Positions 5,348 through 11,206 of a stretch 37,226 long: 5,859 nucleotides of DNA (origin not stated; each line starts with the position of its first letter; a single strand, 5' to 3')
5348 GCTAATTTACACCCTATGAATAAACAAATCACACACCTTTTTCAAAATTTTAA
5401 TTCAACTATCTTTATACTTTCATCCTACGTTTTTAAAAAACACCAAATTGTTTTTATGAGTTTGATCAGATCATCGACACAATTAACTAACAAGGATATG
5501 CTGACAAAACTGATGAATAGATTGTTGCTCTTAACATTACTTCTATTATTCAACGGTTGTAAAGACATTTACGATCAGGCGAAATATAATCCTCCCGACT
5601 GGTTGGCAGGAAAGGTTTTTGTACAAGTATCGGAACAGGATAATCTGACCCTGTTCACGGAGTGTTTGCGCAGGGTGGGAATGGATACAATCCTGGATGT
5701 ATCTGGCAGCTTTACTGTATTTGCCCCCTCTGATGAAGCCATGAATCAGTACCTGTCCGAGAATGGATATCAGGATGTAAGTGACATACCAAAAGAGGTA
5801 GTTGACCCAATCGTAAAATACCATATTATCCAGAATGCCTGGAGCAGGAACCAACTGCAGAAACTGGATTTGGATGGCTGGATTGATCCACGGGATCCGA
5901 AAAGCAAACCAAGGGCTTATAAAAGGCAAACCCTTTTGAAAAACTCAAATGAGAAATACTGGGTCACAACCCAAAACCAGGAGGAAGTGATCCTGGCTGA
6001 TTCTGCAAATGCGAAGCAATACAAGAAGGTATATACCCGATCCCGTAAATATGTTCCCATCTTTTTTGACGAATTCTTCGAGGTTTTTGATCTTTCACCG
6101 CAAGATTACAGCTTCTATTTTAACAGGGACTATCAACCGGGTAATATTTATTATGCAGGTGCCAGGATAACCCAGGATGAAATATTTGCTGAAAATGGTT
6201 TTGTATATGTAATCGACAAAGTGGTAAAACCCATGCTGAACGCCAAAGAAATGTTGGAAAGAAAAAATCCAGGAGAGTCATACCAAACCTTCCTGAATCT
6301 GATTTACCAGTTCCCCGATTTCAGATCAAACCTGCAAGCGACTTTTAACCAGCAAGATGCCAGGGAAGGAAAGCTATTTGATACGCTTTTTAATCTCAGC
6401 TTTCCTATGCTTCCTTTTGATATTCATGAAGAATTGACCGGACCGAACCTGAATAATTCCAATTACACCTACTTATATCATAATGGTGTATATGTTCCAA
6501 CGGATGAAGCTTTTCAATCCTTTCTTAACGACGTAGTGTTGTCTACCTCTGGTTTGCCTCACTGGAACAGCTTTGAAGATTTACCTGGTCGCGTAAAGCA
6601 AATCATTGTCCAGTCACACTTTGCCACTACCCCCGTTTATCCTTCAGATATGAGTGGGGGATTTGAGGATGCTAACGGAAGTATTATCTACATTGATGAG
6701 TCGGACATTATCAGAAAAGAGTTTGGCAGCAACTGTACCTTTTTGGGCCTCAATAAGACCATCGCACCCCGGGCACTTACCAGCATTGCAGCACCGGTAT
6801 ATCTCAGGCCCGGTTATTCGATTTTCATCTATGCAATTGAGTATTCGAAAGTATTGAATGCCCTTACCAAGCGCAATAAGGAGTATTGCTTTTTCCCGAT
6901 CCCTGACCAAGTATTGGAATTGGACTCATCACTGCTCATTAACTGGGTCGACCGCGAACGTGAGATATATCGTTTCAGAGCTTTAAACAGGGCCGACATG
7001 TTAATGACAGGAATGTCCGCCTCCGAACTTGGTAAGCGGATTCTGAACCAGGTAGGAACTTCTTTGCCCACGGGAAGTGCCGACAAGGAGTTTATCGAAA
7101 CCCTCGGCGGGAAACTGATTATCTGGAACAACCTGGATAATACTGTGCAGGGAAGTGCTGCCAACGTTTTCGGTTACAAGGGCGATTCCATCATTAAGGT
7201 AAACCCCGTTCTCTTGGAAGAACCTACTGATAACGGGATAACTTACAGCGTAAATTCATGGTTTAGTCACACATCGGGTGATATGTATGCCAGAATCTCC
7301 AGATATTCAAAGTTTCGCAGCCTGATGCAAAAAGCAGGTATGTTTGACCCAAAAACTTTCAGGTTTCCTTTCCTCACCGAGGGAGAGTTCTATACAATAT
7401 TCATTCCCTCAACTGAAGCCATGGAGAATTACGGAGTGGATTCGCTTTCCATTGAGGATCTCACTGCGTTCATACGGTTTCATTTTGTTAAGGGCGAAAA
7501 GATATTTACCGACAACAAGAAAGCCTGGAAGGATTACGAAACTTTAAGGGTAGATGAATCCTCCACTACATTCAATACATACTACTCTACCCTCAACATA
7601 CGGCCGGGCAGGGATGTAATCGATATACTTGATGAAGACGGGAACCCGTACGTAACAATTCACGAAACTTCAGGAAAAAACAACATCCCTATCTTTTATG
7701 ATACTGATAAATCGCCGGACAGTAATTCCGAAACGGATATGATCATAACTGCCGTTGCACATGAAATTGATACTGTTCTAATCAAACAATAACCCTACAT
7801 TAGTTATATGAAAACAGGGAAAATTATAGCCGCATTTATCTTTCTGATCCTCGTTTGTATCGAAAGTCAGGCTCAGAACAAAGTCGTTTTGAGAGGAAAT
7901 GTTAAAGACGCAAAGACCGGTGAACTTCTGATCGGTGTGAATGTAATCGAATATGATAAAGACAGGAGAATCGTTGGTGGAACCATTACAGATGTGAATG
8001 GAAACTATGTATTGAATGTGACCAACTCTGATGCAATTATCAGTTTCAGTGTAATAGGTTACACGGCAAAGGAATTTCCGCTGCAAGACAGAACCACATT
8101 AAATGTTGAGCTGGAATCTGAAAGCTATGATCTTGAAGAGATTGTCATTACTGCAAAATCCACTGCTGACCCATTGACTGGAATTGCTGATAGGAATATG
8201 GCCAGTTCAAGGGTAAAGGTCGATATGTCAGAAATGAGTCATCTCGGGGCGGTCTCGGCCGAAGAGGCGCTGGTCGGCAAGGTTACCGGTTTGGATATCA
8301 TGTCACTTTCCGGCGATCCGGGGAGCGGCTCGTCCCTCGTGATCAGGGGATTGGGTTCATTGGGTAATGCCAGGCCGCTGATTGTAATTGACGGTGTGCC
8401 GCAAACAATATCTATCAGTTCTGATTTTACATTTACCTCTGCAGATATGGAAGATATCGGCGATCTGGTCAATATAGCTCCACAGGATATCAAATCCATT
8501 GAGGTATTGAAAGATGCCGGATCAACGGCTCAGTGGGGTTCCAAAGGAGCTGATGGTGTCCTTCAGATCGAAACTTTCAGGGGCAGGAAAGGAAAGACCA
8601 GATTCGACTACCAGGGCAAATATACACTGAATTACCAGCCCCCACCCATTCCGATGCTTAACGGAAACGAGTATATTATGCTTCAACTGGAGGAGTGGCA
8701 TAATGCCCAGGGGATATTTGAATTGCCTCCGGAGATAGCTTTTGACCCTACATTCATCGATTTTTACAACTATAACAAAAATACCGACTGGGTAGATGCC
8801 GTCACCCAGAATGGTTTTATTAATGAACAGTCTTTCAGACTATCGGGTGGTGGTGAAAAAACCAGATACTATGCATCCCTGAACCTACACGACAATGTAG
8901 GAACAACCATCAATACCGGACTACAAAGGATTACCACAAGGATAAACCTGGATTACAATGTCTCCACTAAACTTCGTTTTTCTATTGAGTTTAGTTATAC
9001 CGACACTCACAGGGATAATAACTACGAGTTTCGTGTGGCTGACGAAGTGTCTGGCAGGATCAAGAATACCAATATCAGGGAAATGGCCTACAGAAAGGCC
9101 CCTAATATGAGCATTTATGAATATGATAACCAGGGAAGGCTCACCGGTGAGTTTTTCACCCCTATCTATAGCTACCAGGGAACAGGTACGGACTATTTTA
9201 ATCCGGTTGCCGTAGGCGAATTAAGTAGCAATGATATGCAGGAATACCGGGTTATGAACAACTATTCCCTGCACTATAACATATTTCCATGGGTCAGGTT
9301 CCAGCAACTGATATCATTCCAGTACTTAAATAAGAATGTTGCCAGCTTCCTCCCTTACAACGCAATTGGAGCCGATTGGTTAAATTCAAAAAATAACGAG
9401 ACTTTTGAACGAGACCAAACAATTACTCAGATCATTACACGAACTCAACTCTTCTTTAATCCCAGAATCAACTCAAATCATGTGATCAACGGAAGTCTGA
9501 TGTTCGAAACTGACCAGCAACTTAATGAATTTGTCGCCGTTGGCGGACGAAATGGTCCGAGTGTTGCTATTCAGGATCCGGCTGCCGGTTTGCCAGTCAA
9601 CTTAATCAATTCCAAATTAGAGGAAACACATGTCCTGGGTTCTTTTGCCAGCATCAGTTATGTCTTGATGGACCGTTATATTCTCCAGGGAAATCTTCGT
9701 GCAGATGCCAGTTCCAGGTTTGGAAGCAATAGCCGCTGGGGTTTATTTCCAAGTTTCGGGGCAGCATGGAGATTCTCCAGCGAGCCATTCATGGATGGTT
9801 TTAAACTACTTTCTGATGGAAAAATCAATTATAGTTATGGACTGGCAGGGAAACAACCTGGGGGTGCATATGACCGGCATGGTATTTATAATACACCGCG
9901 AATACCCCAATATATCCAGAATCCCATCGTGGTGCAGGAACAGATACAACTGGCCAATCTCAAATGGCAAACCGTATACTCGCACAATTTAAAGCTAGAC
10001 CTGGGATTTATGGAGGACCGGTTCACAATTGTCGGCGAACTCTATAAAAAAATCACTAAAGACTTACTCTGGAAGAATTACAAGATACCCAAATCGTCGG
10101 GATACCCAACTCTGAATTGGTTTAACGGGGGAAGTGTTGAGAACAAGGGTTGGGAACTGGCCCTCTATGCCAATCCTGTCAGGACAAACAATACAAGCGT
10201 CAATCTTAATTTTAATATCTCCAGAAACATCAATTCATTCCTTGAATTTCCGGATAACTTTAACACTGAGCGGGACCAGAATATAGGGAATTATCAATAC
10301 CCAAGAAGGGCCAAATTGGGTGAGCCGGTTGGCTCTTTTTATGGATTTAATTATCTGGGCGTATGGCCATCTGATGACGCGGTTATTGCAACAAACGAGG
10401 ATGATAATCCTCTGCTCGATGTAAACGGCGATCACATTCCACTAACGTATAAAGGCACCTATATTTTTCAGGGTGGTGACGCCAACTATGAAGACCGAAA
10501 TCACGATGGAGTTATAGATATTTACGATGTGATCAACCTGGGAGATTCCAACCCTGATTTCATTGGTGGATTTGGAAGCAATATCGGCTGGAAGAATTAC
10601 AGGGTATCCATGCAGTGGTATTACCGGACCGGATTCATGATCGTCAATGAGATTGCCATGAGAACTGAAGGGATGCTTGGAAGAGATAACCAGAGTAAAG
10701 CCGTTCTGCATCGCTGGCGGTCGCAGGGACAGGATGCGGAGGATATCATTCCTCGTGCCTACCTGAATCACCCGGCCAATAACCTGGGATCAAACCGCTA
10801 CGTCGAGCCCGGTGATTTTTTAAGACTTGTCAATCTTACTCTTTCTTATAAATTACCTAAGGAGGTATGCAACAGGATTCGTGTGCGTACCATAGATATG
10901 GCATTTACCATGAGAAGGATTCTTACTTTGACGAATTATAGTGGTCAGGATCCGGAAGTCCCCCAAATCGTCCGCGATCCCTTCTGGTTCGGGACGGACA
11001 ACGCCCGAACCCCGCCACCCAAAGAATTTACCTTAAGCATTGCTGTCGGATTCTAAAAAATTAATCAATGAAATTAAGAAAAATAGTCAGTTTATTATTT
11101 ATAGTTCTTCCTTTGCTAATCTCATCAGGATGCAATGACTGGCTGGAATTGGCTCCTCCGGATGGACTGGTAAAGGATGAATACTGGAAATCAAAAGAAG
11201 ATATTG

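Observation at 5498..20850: Duplicated FAS1-lipoprotein/SusC/SusD modules: a fasciclin-decorated outer-membrane import operon with no enzyme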

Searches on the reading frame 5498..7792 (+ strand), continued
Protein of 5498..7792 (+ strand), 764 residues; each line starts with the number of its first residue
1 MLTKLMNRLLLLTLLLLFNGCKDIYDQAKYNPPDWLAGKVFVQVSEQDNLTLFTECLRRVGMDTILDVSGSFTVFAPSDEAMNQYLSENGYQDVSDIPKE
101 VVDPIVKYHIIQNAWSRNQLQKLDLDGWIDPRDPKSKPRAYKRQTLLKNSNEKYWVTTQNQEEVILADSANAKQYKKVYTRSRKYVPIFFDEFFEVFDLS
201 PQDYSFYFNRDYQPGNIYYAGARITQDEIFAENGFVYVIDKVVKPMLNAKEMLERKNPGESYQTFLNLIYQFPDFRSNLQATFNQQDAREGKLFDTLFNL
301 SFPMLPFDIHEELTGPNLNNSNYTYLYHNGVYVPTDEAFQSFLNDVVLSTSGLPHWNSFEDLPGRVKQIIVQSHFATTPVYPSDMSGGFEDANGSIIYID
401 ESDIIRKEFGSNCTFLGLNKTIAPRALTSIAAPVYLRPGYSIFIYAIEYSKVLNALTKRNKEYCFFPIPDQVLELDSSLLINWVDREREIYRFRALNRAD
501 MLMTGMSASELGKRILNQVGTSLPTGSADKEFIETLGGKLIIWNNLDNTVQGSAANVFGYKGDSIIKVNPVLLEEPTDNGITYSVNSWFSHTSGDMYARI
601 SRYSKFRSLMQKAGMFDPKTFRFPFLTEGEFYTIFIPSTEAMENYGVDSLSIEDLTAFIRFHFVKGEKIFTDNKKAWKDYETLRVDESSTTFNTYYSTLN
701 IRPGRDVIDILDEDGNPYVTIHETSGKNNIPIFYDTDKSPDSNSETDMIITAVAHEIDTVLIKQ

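Call 46: fold_search(model_id=the predicted structure, library=pdb)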
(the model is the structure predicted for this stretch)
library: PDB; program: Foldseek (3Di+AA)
matches with E <= 10: 223; with E <= 0.001: 26
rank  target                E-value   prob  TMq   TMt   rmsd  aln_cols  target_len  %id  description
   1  5nv6_B                2.1e-22  1.00  0.30  0.37  14.3       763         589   13  Structure of human transforming growth factor beta-induced protein (TGFBIp). (released 2017-08-09)
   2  7asg                  2.2e-22  1.00  0.30  0.36  14.9       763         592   13  TGFBIp mutant R555W (released 2020-12-23)
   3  7as7                  3.6e-22  1.00  0.29  0.36  14.6       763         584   12  Crystal structure of the GCD-associated TGFBIp mutant R124H (released 2020-12-23)
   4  5yjh                  6.4e-22  1.00  0.28  0.33  15.4       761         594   14  Structural insights into periostin functions (released 2018-05-23)
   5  7asc_A                6.8e-22  1.00  0.29  0.35  15.0       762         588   12  TGFBIp mutant A546T (released 2020-12-23)
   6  5yjg                  7.2e-22  1.00  0.27  0.33  15.8       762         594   14  Structural insights into periostin functions (released 2018-05-23)
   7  5nv6_A                9.0e-22  1.00  0.29  0.35  14.8       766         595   13  Structure of human transforming growth factor beta-induced protein (TGFBIp). (released 2017-08-09)
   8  9o0b                  1.2e-13  1.00  0.21  0.25  20.2       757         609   12  X-ray Crystal Structure of Fission Yeast Fsc1 protein in P43212 (released 2026-04-01)
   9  9nu9                  1.0e-10  1.00  0.21  0.28  16.0       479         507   11  X-ray Crystal Structure of Fission Yeast Fsc1 protein in C2 Symmetry (released 2026-04-01)
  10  1o70_A                1.4e-07  1.00  0.16  0.35  11.7       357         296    9  Novel Fold Revealed by the Structure of a FAS1 Domain Pair from the Insect Cell Adhesion Molecule Fasciclin I (released 2003-02-13)
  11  2vxp_A                2.2e-06  1.00  0.15  0.79   6.3       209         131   14  The fourth FAS1 domain structure of human Bigh3 (released 2009-07-21)
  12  5y6p_A1               2.6e-06  1.00  0.16  0.53   3.9       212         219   13  Structure of the phycobilisome from the red alga Griffithsia pacifica (released 2017-11-15)
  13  5y6p_B1               2.9e-06  1.00  0.16  0.53   3.9       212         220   13  Structure of the phycobilisome from the red alga Griffithsia pacifica (released 2017-11-15)
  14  2ltc_MODEL_1_A        1.9e-05  1.00  0.16  0.83   4.2       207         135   14  Fas1-4, R555W (released 2013-08-21)
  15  7ezx_4P               2.4e-05  1.00  0.16  0.55   3.0       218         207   11  Structure of the phycobilisome from the red alga Porphyridium purpureum in Middle Light (released 2022-09-28)
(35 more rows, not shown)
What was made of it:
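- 5498..7792 (+): FAS1a: 764-aa surface lipoprotein made of four tandem FAS1 domains (about residues 40-245, 250-420, 430-590, 595-760), with no CBM-like module. Foldseek best matches are TGFBIp 5nv6 and periostin 5yjh, E 2e-22 over about 760 columns (call 46).
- Closest known: Eukaryotic multi-FAS1 matrix proteins. Same: TGFBIp and periostin have four tandem FAS1 domains, as FAS1a does (call 46).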

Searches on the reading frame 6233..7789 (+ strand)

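Call 72: search_protein_families(library=pfam, proteins=[window:6233-7789:+], max_evalue=10)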
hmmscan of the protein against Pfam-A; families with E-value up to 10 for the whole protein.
window:6233-7789:+ (519 aa): 1 family
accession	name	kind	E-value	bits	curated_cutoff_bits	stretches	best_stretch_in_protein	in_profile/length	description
PF02469.27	Fasciclin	-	3.4e-07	31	22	1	357-455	2-96/123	Fasciclin domain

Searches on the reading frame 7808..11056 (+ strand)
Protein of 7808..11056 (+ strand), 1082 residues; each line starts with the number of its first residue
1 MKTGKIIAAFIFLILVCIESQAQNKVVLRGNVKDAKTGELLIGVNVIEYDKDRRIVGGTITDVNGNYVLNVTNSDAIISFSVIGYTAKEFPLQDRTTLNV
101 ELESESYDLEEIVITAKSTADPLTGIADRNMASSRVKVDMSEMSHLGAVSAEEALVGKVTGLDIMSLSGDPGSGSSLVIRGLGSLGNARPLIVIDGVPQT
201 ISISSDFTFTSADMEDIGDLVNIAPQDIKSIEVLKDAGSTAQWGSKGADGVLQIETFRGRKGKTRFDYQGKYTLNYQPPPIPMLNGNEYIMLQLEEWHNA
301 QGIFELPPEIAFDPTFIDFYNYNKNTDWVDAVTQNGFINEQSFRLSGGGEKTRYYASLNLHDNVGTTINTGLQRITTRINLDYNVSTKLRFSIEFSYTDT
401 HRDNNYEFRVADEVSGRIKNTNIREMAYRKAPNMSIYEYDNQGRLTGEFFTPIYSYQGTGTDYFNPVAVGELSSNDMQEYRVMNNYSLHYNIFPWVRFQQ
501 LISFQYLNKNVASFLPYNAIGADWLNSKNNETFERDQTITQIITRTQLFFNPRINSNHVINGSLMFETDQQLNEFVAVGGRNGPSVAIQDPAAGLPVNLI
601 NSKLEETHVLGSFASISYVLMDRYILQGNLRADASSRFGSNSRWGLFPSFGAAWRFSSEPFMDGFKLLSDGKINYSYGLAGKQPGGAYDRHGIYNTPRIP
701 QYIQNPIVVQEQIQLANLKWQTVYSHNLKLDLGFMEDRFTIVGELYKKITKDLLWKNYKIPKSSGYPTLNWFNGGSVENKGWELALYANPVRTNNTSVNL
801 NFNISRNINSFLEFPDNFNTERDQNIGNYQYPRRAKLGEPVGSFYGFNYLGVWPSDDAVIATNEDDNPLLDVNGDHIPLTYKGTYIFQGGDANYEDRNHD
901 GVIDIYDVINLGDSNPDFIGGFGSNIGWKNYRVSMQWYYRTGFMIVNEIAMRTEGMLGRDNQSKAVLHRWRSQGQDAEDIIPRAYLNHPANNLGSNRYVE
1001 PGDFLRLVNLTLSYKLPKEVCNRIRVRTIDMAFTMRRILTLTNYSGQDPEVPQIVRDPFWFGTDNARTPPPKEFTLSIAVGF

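Call 4: search_protein_families(library=pfam, proteins=[window:7808-11056:+], max_evalue=0.01)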
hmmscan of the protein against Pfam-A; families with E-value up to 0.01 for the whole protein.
window:7808-11056:+ (1082 aa): 3 families
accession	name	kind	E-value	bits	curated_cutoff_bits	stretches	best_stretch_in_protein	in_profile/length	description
PF07715.20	Plug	-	1.8e-15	57.8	23.9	1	129-251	3-107/107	TonB-dependent Receptor Plug Domain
PF13715.12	CarbopepD_reg_2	-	1.2e-11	44.9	32.2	1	29-114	2-88/88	CarboxypepD_reg-like domain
PF13620.12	CarboxypepD_reg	-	2.8e-06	28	32.3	1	28-102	2-81/82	Carboxypeptidase regulatory-like domain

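Call 6: search_protein_families(library=ncbifam, proteins=[window:7808-11056:+], max_evalue=0.01)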
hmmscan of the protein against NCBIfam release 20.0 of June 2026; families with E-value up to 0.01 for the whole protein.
window:7808-11056:+ (1082 aa): 4 families
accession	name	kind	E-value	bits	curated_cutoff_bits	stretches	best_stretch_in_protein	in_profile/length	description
TIGR04056.1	OMP_RagA_SusC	subfamily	3.8e-193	644.5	368.25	1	28-1082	3-981/981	SusC/RagA family TonB-linked outer membrane protein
TIGR04057.1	SusC_RagA_signa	signature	1.9e-09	37.2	46.2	1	227-256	1-30/31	SusC/RagA subfamily TonB-dependent outer membrane receptor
NF049946.1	TonB_dep_CU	exception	5.3e-08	31.6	700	1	104-264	37-177/683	TonB-dependent receptor, CU motif-type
NF053692.1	BamP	equivalog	0.0034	16.8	230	1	1-125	1-121/251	BamP family beta-barrel-assembly machinery protein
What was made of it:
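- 7808..11056 (+): SusC1: SusC/RagA TonB-dependent transporter (1082 aa). Plug and CarboxypepD_reg domains present (calls 4, 6).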
